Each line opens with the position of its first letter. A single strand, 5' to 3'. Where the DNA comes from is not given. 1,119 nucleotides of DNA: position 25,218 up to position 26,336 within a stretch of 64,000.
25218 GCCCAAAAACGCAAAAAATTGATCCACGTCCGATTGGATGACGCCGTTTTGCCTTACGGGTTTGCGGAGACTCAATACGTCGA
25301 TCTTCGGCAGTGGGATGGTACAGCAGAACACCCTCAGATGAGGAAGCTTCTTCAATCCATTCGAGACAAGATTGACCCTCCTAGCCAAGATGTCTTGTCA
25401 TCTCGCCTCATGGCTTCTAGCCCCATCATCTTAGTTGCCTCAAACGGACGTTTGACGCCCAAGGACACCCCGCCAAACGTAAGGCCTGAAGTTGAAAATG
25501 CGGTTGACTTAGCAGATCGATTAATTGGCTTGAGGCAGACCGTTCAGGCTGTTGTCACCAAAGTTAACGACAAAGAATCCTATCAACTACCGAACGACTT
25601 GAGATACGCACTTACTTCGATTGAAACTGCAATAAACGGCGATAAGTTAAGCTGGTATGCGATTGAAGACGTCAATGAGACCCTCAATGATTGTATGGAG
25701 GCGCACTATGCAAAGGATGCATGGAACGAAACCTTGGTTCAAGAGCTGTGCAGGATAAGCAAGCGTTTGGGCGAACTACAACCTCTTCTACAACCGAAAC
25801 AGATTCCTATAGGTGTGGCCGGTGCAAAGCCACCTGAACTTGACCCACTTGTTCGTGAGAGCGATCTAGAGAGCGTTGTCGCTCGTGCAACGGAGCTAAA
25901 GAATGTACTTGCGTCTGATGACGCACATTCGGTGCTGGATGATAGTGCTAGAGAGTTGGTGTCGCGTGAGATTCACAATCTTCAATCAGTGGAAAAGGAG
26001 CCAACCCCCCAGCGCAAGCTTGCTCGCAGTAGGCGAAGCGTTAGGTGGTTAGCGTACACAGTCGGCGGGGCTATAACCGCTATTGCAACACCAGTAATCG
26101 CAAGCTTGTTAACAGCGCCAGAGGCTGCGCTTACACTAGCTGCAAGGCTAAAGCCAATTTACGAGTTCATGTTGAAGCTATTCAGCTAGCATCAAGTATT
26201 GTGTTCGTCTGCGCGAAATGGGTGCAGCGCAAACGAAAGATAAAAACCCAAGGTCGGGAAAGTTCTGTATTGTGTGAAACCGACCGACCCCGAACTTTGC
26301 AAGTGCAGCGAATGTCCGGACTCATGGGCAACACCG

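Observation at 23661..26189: Tail-anchored LRR-TIR protein: a candidate single-gene sensor-effector with Toll-like-receptor/plant-TNL-like logic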

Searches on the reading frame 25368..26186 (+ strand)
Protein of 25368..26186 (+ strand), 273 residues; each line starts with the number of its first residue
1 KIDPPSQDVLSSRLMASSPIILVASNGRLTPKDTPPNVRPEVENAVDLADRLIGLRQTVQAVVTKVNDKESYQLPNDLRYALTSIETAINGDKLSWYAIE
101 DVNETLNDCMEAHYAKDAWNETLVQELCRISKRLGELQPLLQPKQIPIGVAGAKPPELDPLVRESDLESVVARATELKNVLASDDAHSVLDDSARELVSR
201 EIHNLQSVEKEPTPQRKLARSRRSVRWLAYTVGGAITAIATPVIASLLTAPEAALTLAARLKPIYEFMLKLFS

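Call 42: predict_structure(alignment_id=A3)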
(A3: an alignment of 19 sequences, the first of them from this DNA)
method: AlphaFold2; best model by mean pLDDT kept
length: 273 residues; sequences in the alignment: 19
mean_pLDDT: 88.4   pTM: 0.81
mean pLDDT of the five models: 88.4, 88.0, 87.3, 87.1, 85.3
residues with pLDDT >= 90: 154; 70-90: 107; 50-70: 11; < 50: 1
segments of 3 or more residues with pLDDT < 50: none
pLDDT, mean of each block of 10 residues (from residue 1): 79 90 91 68 74 94 91 88 91 82 91 90 96 91 78 86 94 95 95 90 87 85 94 93 83 94 96 90
secondary structure, 60 per line:
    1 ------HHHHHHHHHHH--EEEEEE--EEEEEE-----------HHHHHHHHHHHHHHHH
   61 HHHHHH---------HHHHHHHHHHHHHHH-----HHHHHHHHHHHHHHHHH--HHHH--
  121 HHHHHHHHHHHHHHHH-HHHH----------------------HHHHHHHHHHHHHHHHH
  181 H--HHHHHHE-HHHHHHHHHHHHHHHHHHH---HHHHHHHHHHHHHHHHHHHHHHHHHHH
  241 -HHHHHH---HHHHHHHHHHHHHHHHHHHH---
elements in order: H7-17 E20-25 E28-33 H45-66 H76-90 H96-112 H115-118 H121-136 H138-141 H164-181 H184-189 H192-210 H214-240 H242-247 H251-270

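Call 43: search_protein_representatives(alignment_id=A3)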
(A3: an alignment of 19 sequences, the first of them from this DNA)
Query: 19 sequences, 273 profile positions. Proteins with E-value up to 0.001 (for the whole library): 139; up to 1e-10: 104; up to 1e-30: 54. The best 139 are listed.
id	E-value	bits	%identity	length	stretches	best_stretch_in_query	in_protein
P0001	5.4e-113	393.7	-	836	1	1-272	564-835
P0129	9.3e-109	379.8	-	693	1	1-272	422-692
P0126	1.0e-108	379.7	-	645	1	1-273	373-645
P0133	2.7e-107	375.0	-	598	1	1-272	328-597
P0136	4.9e-106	370.9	-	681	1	1-272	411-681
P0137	5.5e-104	364.1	-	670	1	1-272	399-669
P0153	3.4e-103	361.5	-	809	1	1-272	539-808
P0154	1.0e-102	360.0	-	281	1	1-272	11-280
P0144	3.3e-100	351.8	-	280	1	1-273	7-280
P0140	1.8e-99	349.3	-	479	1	1-273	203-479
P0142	1.4e-94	333.3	-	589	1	1-272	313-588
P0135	8.7e-85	301.2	-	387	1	1-238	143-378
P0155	1.8e-78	280.4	-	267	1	12-272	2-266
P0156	2.2e-78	280.1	-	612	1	5-273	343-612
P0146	1.1e-75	271.3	-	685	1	1-272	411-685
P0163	7.2e-52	193.2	-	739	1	1-272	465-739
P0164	5.5e-49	183.7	-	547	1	15-272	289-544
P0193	2.2e-31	126.0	-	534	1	7-272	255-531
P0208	4.1e-23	98.9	-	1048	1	1-272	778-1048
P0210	1.1e-21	94.2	-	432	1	8-269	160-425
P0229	2.9e-13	66.6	-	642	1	10-272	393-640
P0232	9.3e-13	64.9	-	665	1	9-272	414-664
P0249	7.6e-10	55.4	-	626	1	7-272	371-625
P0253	2.4e-08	50.5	-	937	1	24-272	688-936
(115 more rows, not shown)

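Call 48: fold_search(model_id=the predicted structure, library=pdb)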
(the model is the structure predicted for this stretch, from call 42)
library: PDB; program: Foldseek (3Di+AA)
matches with E <= 10: 389; with E <= 0.001: 0
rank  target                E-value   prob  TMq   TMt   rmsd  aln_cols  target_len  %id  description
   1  6irx                  1.1e-01  0.38  0.21  0.13  23.0       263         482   10  Crystal structure of the zebrafish cap-specific adenosine methyltransferase (released 2018-12-05)
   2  6irz                  2.3e-01  0.28  0.21  0.13  23.0       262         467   10  Crystal structure of the zebrafish cap-specific adenosine methyltransferase bound to SAH and m7G-capped RNA (released 2018-12-05)
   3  4pkc_A                2.3e-01  0.11  0.17  0.08  21.4       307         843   13  Benzylsuccinate alpha-gamma complex (released 2014-07-02)
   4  8j7w_A                2.8e-01  0.21  0.20  0.20  13.8       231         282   11  Cryo-EM structure of hZnT7-Fab complex in zinc state 2, determined in heterogeneous conformations- one subunit in an i (released 2023-09-20)
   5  6iry                  2.9e-01  0.23  0.21  0.13  23.0       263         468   10  Crystal structure of the zebrafish cap-specific adenosine methyltransferase bound to SAH (released 2018-12-05)
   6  8j7t_A                3.4e-01  0.13  0.20  0.20  14.9       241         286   11  Cryo-EM structure of hZnT7-Fab complex in zinc-unbound state, determined in outward-facing conformation (released 2023-09-20)
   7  4qtn_A                4.5e-01  0.13  0.17  0.18  19.1       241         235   12  Crystal structure of the Vitamin B3 transporter PnuC (released 2014-10-08)
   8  5bwd_A                4.5e-01  0.08  0.18  0.08  20.7       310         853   12  Benzylsuccinate alpha-gamma bound to fumarate (released 2015-08-05)
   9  9lni                  4.8e-01  0.11  0.16  0.19  19.0       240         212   13  Crystal structure of the de novo designed protein ZZ1 (released 2025-06-04)
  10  8jd3_3                4.8e-01  0.11  0.18  0.09  22.1       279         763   11  Cryo-EM structure of Gi1-bound mGlu2-mGlu3 heterodimer (released 2023-06-21)
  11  6is0_A                5.0e-01  0.21  0.21  0.13  20.5       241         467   11  Crystal structure of the zebrafish cap-specific adenosine methyltransferase bound to SAH and m7G-capped RNA (released 2018-12-05)
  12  6xmj_Q                5.0e-01  0.12  0.15  0.19  21.8       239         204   10  Human 20S proteasome bound to an engineered 11S (PA26) activator (released 2020-07-22)
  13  6iv0_B                5.0e-01  0.06  0.12  0.12  24.9       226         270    8  Crystal structure of a bacterial Bestrophin homolog from Klebsiella pneumoniae with a mutation I180A (released 2019-11-13)
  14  8jd2_3                5.5e-01  0.14  0.20  0.09  19.2       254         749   11  Cryo-EM structure of G protein-free mGlu2-mGlu3 heterodimer in Acc state (released 2023-06-21)
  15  8j80_A                5.5e-01  0.13  0.21  0.20  14.4       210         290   14  Cryo-EM structure of hZnT7-Fab complex in zinc state 1, determined in heterogeneous conformations- one subunit in an i (released 2023-09-20)
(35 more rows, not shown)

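Call 49: search_protein_families(library=pfam, alignment_id=A4, max_evalue=0.001)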
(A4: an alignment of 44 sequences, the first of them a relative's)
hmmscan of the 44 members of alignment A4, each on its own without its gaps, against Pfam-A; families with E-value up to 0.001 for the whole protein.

A. member 1, P0164 (547 aa): 0 families

B. families by the number of members that match (of 44 scanned): 23 families
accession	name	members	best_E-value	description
PF12799.13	LRR_4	19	2e-46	Leucine Rich repeats (2 copies)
PF13855.12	LRR_8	14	7.8e-26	Leucine rich repeat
PF00805.28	Pentapeptide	13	5.1e-77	Pentapeptide repeats (8 copies)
PF13599.13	Pentapeptide_4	11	1.3e-28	Pentapeptide repeat region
PF23952.1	LRR_EndoS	10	4.8e-14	Endo-beta-N-acetylglucosaminidase EndoS LRR domain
PF13576.12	Pentapeptide_3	9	4.8e-18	Pentapeptide repeats (9 copies)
PF00560.39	LRR_1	6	1.2e-12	Leucine Rich Repeat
PF23598.1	LRR_14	6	3.1e-09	Leucine-rich repeat region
PF25296.1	Decapeptide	5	2.3e-10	Decapeptide repeat region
PF13516.12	LRR_6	4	4.9e-13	Leucine Rich repeat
PF14580.12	LRR_9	3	0.00018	Leucine-rich repeat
PF25013.1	LRR_Zer-1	2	2.1e-05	Zer-1-like, Leucine-rich repeats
PF00069.31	Pkinase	1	6.4e-41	Protein kinase domain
PF07714.23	PK_Tyr_Ser-Thr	1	1.2e-30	Protein tyrosine and serine/threonine kinase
PF13717.11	Zn_ribbon_4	1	3.5e-13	zinc-ribbon domain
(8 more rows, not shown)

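Call 52: search_protein_families(library=pfam, proteins=[window:25368-26186:+, P0164, P0229, P0249, P0193, P0210], max_evalue=10)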
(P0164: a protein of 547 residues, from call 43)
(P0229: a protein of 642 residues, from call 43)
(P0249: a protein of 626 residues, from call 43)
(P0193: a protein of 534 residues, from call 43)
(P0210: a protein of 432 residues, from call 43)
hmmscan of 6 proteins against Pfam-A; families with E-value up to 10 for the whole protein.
window:25368-26186:+ (273 aa): 3 families
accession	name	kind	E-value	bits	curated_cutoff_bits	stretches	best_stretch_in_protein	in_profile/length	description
PF20516.4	PDDEXK_12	-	0.068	13.3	27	1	86-160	24-92/246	PD-(D/E)XK nuclease superfamily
PF02313.22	Fumarate_red_D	-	0.21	12.3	25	1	219-248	3-32/114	Fumarate reductase subunit D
PF24727.1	DUF7679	-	0.21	11.8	27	1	68-84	16-32/158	Domain of unknown function (DUF7679)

P0164 (547 aa): 0 families

P0229 (642 aa): 9 families
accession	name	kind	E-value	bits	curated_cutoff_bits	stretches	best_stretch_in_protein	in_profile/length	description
PF12799.13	LRR_4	-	7.8e-40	134.4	27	5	156-195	3-43/44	Leucine Rich repeats (2 copies)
PF13855.12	LRR_8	-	2.3e-22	78.9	27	6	221-276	2-61/61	Leucine rich repeat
PF23952.1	LRR_EndoS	-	3.9e-13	50.1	27.9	3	202-295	27-115/116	Endo-beta-N-acetylglucosaminidase EndoS LRR domain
PF23598.1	LRR_14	-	4.8e-09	35.9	40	2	171-303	17-155/353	Leucine-rich repeat region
PF13516.12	LRR_6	-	2e-07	31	23.4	3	156-169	5-18/24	Leucine Rich repeat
PF00560.39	LRR_1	-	7.9e-05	22.5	20.6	0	288-301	2-17/23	Leucine Rich Repeat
PF25013.1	LRR_Zer-1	-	0.022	15.4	27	1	83-145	3-67/137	Zer-1-like, Leucine-rich repeats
PF23211.1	LRR_LRWD1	-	1.9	8.6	28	1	254-317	33-95/190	Leucine-rich repeat and WD repeat-containing protein 1, LRR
PF23622.1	LRR_At1g61320_AtMIF1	-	7.8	6.2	26.9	0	88-124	70-106/384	At1g61320/AtMIF1, LRR domain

P0249 (626 aa): 11 families
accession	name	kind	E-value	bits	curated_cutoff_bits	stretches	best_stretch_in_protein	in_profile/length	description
PF12799.13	LRR_4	-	4.3e-36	122.5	27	5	135-174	2-42/44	Leucine Rich repeats (2 copies)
PF13855.12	LRR_8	-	8.9e-21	73.9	27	7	92-146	3-61/61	Leucine rich repeat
PF13516.12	LRR_6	-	4.9e-13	48.5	23.4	1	134-148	3-17/24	Leucine Rich repeat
PF00560.39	LRR_1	-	1.2e-12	45.8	20.6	1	135-155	1-23/23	Leucine Rich Repeat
PF23952.1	LRR_EndoS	-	1.8e-06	28.6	27.9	3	116-209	27-115/116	Endo-beta-N-acetylglucosaminidase EndoS LRR domain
PF23598.1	LRR_14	-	5e-05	22.6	40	2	86-183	43-141/353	Leucine-rich repeat region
PF23622.1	LRR_At1g61320_AtMIF1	-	0.0005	20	26.9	2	246-300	72-124/384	At1g61320/AtMIF1, LRR domain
PF14580.12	LRR_9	-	0.00094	19.2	30.5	1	93-187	22-119/175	Leucine-rich repeat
PF25019.1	LRR_R13L1-DRL21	-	0.013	15.8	27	1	82-143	64-126/127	R13L1/DRL21 LRRs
PF13521.12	AAA_28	-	0.071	13.8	27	1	365-426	6-67/164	AAA domain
PF25013.1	LRR_Zer-1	-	0.16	12.6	27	1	107-215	3-101/137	Zer-1-like, Leucine-rich repeats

P0193 (534 aa): 4 families
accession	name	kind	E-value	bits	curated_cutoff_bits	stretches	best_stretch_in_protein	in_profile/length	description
PF00805.28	Pentapeptide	-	2.6e-51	171.2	20.2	5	109-148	1-40/40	Pentapeptide repeats (8 copies)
PF13599.13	Pentapeptide_4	-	8.6e-23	80.6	38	4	79-150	6-77/78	Pentapeptide repeat region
PF13576.12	Pentapeptide_3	-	9.8e-09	35.7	27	3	117-159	2-47/48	Pentapeptide repeats (9 copies)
PF25296.1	Decapeptide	-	2.9e-05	24.3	45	5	34-100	5-71/74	Decapeptide repeat region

P0210 (432 aa): 5 families
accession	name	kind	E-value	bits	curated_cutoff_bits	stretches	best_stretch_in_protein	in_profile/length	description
PF00805.28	Pentapeptide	-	6.7e-21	73.9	20.2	2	30-67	2-39/40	Pentapeptide repeats (8 copies)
PF13576.12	Pentapeptide_3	-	3.5e-05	24.4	27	2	42-84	2-47/48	Pentapeptide repeats (9 copies)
PF13599.13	Pentapeptide_4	-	7.1e-05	23.2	38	1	31-89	3-61/78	Pentapeptide repeat region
PF25296.1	Decapeptide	-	0.001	19.3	45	1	25-86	11-72/74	Decapeptide repeat region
PF16752.10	TBCC_N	-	0.37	11.5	27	0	298-356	22-80/115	Tubulin-specific chaperone C N-terminal domain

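Call 57: list_cluster_members(proteins=[P0164, P0229, P0249, P0193, P0210, P0232, P0208, P0253, P0153, P0163])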
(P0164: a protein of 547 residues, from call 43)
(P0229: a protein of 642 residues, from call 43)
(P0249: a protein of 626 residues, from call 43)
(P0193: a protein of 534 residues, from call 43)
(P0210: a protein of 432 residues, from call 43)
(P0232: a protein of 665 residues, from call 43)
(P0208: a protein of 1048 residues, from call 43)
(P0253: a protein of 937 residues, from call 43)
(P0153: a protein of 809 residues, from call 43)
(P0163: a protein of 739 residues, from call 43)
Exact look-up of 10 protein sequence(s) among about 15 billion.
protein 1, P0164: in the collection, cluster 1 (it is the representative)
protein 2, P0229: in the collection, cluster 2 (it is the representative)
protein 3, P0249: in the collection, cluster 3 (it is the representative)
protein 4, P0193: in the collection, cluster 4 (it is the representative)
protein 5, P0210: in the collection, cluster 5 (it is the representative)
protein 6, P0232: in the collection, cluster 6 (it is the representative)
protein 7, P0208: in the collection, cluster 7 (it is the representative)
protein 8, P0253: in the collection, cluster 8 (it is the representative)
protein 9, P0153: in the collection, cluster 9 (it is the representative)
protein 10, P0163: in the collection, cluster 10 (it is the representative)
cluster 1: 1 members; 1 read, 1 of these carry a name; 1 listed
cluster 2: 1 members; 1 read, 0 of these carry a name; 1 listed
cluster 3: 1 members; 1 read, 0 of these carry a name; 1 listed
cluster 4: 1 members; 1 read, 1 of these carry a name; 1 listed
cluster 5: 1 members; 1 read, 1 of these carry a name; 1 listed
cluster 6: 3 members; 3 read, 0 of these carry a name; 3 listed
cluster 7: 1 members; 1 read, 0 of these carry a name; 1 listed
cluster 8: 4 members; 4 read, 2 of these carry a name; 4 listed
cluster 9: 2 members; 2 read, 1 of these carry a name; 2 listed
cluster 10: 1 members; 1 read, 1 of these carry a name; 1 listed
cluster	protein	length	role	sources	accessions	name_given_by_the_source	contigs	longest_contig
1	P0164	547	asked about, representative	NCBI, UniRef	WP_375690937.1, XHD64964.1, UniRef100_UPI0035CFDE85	hypothetical protein [Pseudooceanicola sp. LIPI14-2-Ac024] | hypothetical protein n=1 Tax=Pseudooceanicola sp. LIPI14-2-Ac024 TaxID=3344875 ...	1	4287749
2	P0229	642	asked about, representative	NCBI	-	-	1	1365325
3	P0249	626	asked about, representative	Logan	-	-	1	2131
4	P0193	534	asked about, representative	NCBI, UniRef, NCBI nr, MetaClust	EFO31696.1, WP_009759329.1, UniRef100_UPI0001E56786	pentapeptide repeat protein [Roseibium sp. TrichSKD4] | pentapeptide repeat-containing protein n=1 Tax=Roseibium sp. TrichSKD4 TaxID=744980 ... | pentapeptide repeat-containing protein [Roseibium sp. TrichSKD4]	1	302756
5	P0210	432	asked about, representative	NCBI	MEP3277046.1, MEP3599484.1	MAG: pentapeptide repeat-containing protein [Stappiaceae bacterium]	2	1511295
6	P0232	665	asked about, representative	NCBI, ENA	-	-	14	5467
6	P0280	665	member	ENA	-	-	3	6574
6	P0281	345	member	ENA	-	-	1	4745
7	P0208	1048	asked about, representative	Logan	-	-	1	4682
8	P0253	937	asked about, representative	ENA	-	-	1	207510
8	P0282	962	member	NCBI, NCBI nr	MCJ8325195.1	MAG: pentapeptide repeat-containing protein [Hyphomicrobiales bacterium] | pentapeptide repeat-containing protein [Hyphomicrobiales bacterium]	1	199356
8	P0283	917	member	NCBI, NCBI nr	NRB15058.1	MAG: pentapeptide repeat-containing protein [Rhizobiales bacterium] | pentapeptide repeat-containing protein [Hyphomicrobiales bacterium]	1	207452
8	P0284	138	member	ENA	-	-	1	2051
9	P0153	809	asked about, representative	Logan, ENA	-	-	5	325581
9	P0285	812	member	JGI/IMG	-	uncharacterized protein YjbI with pentapeptide repeats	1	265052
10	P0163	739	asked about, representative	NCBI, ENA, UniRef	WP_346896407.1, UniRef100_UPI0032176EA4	pentapeptide repeat-containing protein [uncultured Roseibium sp.] | pentapeptide repeat-containing protein n=1 Tax=uncultured Roseibium sp. TaxID=1936171 ...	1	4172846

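Call 66: find_encoding_contigs(protein=P0229, flank=7000, max_places=2)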
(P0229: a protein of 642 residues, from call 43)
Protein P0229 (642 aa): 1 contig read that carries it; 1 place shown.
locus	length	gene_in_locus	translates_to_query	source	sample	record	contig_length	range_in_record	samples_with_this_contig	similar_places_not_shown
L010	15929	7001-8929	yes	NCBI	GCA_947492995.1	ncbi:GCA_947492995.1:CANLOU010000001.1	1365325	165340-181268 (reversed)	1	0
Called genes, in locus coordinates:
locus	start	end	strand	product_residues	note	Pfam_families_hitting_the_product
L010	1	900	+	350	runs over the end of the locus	PF05128:DUF697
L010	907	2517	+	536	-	PF00027:cNMP_binding, PF01266:DAO (faint), PF01946:Thi4 (faint), PF03486:HI0933_like (faint), PF07992:Pyr_redox_2, PF12831:FAD_oxidored (weak), PF13738:Pyr_redox_3, PF00070:Pyr_redox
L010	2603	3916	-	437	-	PF01266:DAO (faint), PF01494:FAD_binding_3, PF13450:NAD_binding_8 (faint), PF01494:FAD_binding_3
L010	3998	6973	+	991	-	PF00133:tRNA-synt_1, PF01406:tRNA-synt_1e (faint), PF01921:tRNA-synt_1f (faint), PF09334:tRNA-synt_1g, PF08264:Anticodon_1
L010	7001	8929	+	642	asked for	PF23598:LRR_14 (faint), PF13516:LRR_6 (faint), PF12799:LRR_4 (weak), PF23952:LRR_EndoS (weak), PF13855:LRR_8 (weak), PF12799:LRR_4 (weak)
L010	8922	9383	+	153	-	PF02870:Methyltransf_1N, PF01035:DNA_binding_1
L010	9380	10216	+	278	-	PF00892:EamA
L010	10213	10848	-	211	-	-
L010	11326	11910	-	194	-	PF16694:Cytochrome_P460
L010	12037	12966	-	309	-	PF02899:Phage_int_SAM_1, PF13495:Phage_int_SAM_4 (weak), PF00589:Phage_integrase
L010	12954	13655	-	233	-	PF04340:DUF484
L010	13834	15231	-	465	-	-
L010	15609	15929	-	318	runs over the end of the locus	PF05661:DUF808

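Call 67: find_encoding_contigs(protein=P0193, flank=7000, max_places=2)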
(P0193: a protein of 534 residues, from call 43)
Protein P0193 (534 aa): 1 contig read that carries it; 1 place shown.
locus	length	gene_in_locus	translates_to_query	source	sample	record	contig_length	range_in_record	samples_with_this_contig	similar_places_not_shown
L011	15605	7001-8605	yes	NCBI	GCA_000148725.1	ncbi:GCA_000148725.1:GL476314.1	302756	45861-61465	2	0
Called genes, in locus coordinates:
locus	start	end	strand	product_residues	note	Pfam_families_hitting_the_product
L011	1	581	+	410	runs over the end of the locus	-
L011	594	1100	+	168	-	PF04985:Phage_tube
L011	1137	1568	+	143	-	-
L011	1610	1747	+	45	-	-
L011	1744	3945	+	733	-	PF10145:PhageMin_Tail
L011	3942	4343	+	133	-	-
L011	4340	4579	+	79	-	-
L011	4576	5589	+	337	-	PF05954:Phage_GPD (weak)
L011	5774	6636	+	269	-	PF03602:Cons_hypoth95 (faint), PF01555:N6_N4_Mtase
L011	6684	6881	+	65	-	-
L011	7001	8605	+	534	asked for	PF13576:Pentapeptide_3 (faint), PF00805:Pentapeptide, PF13599:Pentapeptide_4, PF00805:Pentapeptide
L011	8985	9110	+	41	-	-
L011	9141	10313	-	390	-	PF00733:Asn_synthase (weak), PF03054:tRNA_Me_trans, PF24167:DUF7411 (faint), PF20259:tRNA_Me_trans_M, PF20258:tRNA_Me_trans_C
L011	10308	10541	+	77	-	-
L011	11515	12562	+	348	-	PF02120:Flg_hook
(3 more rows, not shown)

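Call 75: search_protein_families(library=phrogs, proteins=[window:25368-26186:+, P0193, P0164], max_evalue=0.01)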
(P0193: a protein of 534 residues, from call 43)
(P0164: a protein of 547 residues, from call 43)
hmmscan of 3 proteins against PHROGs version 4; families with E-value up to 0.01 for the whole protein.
window:25368-26186:+ (273 aa): 0 families

P0193 (534 aa): 8 families
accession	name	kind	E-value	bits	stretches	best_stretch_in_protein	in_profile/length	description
phrog_7713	-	unknown function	4.7e-45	152.6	4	139-192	30-85/103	-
phrog_923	-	unknown function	1.2e-36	126.9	2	102-190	790-880/990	-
phrog_31265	-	unknown function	6.7e-32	112.4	2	28-114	63-149/264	-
phrog_15350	-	unknown function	3.8e-30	106.2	1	29-207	95-281/494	-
phrog_12514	-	unknown function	7.1e-16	59.4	1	34-143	134-243/287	-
phrog_30240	-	unknown function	2.3e-14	54.1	2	106-147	210-251/438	-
phrog_31567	-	unknown function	2.9e-14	54.3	0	144-171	48-75/151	-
phrog_28766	-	tail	0.00023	20.7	0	125-192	160-225/472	tail fiber protein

P0164 (547 aa): 0 families

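Call 76: fold_search(model_id=the predicted structure, library=viral)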
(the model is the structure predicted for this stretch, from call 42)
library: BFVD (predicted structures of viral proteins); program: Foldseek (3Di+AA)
matches with E <= 10: 413; with E <= 0.001: 0
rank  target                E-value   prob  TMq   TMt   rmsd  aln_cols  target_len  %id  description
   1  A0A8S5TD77            6.7e-03  0.87  0.25  0.25  17.6       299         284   11  Uncharacterized protein [Phage sp. ctesc4]
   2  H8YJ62                2.8e-02  0.87  0.27  0.31  19.6       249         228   12  (no name in the UniProt tables at hand)
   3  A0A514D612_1          9.4e-02  0.63  0.27  0.08  21.8       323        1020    9  RNA-dependent RNA polymerase [Picornavirales sp.]
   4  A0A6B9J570            1.3e-01  0.47  0.24  0.14  16.7       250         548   11  (no name in the UniProt tables at hand)
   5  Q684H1                1.4e-01  0.33  0.22  0.20  15.7       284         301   12  (no name in the UniProt tables at hand)
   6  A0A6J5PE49            2.0e-01  0.25  0.22  0.12  16.5       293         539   15  Uncharacterized protein [uncultured Caudovirales phage]
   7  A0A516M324            2.0e-01  0.10  0.13  0.13  20.2       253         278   13  (no name in the UniProt tables at hand)
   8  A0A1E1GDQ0            2.1e-01  0.16  0.17  0.16  15.3       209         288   12  (no name in the UniProt tables at hand)
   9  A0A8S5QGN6            2.2e-01  0.35  0.24  0.25  15.5       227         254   13  Uncharacterized protein [Siphoviridae sp. ctsi73]
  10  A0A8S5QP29            2.2e-01  0.10  0.14  0.15  25.1       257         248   11  Uncharacterized protein [Siphoviridae sp. ctWhx86]
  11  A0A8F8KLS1            2.3e-01  0.41  0.25  0.29  14.2       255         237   11  Uncharacterized protein [Clandestinovirus]
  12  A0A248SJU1            2.5e-01  0.30  0.22  0.27  17.3       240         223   10  (no name in the UniProt tables at hand)
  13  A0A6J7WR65            2.5e-01  0.30  0.27  0.28  15.2       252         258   11  Uncharacterized protein [uncultured Caudovirales phage]
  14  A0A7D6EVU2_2          2.7e-01  0.14  0.19  0.06  35.4       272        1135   13  Putative peptidase (Fragment) [Leveillula taurica associated alphamesonivirus 1]
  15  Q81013                3.3e-01  0.51  0.26  0.16  16.6       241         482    9  Latent membrane protein 2A [Cercopithecine herpesvirus 12]
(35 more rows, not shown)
